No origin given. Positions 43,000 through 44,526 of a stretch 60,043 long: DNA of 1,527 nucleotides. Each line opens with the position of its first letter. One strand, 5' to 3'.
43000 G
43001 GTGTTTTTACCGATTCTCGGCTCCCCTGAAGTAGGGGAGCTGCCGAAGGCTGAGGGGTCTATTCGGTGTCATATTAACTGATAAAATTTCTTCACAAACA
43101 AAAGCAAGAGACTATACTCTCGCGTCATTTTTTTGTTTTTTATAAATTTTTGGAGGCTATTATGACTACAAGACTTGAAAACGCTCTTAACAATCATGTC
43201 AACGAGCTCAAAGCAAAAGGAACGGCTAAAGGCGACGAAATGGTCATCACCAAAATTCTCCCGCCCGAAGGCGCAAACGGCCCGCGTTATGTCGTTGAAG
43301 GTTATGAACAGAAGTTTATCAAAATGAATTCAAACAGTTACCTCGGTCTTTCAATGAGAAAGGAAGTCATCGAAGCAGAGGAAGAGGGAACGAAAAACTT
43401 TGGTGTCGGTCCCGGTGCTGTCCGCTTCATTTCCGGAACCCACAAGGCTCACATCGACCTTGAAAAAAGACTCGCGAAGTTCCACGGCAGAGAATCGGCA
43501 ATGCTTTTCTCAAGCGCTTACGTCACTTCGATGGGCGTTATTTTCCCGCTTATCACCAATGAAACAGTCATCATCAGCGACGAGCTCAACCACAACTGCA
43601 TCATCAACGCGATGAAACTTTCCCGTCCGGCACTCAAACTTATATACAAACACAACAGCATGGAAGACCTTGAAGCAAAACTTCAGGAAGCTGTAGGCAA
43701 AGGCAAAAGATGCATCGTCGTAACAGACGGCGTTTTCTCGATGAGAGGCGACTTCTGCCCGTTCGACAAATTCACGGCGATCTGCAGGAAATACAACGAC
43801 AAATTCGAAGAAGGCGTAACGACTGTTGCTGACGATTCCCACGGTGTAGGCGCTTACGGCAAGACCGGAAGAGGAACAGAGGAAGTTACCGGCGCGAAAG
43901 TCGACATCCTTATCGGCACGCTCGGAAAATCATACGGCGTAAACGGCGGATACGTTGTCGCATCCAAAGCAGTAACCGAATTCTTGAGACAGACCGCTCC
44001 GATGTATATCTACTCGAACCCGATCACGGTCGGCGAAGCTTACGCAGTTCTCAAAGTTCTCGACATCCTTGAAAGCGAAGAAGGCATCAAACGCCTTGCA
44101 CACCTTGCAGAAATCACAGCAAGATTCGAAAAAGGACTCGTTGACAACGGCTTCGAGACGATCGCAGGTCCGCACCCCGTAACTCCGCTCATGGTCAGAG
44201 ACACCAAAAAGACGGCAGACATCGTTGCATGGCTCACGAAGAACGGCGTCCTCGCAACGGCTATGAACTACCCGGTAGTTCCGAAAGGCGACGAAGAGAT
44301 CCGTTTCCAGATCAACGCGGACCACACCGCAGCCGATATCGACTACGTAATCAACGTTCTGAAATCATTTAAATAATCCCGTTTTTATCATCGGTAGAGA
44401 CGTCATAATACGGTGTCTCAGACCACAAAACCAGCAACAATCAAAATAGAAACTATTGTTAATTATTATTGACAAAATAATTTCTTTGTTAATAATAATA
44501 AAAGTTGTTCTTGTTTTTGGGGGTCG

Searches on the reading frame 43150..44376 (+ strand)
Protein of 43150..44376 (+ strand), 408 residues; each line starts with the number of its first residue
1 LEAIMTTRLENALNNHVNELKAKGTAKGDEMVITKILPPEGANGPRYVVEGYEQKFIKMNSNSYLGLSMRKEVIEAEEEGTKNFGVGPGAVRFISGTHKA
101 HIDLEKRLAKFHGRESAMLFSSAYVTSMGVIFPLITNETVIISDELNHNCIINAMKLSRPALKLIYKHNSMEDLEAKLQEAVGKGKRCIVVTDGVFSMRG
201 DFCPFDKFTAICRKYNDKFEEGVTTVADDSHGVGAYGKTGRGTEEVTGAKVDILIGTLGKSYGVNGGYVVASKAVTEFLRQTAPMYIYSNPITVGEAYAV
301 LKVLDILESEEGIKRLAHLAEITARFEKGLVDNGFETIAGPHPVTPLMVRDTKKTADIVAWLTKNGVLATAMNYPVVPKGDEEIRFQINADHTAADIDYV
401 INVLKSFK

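Call 3: search_protein_families(library=pfam, proteins=[window:43150-44376:+], max_evalue=0.01)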
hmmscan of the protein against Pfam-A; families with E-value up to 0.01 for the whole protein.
window:43150-44376:+ (408 aa): 1 family
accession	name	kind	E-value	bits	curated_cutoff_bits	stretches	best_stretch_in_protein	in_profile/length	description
PF00155.27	Aminotran_1_2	-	7.7e-38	131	19.7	1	55-403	2-360/361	Aminotransferase class I and II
